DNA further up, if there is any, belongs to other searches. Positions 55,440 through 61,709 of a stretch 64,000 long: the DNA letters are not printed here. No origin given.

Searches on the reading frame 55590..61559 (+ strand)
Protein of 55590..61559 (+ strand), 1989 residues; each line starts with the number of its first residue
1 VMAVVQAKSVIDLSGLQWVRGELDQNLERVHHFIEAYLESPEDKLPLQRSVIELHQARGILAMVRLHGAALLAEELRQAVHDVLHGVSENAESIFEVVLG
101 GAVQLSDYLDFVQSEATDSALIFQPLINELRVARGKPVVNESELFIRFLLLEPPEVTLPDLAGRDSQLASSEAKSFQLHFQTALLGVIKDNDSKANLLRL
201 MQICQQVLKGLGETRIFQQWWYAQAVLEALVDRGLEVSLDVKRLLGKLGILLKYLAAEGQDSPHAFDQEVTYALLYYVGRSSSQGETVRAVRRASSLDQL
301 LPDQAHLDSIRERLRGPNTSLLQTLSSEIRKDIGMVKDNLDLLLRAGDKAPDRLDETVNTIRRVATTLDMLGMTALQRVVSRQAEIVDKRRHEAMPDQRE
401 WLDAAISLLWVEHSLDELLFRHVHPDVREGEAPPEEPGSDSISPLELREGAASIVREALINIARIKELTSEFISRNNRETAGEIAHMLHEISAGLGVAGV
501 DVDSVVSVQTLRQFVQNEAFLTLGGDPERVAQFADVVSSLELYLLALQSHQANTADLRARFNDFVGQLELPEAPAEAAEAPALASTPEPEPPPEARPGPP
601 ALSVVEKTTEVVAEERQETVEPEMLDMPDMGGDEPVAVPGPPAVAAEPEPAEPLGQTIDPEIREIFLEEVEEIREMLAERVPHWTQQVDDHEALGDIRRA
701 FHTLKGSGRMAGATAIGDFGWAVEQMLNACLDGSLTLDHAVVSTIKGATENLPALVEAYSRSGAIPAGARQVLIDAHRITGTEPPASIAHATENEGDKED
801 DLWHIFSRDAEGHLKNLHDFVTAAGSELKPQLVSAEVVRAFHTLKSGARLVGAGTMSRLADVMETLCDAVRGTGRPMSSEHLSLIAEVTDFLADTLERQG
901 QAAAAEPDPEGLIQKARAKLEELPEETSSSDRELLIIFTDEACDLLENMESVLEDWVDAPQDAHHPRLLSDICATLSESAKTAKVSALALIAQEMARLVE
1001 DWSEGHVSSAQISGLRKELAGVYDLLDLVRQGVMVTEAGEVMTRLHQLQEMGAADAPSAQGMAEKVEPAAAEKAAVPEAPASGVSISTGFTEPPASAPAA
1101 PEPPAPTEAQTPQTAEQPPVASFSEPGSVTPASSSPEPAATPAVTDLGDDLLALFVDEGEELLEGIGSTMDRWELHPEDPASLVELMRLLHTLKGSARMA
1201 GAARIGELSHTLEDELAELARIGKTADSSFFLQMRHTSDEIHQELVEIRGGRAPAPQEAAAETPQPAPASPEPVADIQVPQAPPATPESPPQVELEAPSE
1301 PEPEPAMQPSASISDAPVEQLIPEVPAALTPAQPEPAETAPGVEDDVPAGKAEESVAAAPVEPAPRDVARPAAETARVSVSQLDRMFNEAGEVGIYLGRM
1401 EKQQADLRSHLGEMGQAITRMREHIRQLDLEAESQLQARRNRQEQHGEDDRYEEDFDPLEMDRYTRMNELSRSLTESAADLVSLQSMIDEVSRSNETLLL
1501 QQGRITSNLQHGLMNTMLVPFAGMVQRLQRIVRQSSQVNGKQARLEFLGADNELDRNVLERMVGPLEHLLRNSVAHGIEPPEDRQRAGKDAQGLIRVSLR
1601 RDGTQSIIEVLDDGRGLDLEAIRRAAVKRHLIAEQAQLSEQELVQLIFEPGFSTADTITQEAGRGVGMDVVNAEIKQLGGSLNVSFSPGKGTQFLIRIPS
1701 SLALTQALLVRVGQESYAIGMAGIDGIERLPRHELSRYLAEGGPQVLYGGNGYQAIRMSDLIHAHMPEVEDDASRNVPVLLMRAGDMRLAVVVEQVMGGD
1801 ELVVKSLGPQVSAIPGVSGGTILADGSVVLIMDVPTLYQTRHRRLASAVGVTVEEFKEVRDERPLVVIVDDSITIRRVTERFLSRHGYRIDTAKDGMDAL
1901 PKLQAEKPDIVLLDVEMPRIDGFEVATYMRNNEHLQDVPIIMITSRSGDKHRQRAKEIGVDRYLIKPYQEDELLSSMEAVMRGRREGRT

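Call 49: search_protein_families(library=pfam, proteins=[window:55590-61559:+], max_evalue=0.00001)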
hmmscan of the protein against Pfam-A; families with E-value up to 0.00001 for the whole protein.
window:55590-61559:+ (1989 aa): 4 families
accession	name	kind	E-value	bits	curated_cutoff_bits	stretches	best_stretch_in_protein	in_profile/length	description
PF01627.28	Hpt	-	4.5e-38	129.8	24.6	3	1150-1240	1-73/84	Hpt domain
PF00072.30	Response_reg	-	4.5e-28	98.1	30.2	1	1866-1976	1-109/111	Response regulator receiver domain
PF01584.24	CheW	-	2.1e-14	53.7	23.5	1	1706-1839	1-135/138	CheW-like domain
PF02518.31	HATPase_c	-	5.5e-14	53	26.4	1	1566-1700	6-109/111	Histidine kinase-, DNA gyrase B-, and HSP90-like ATPase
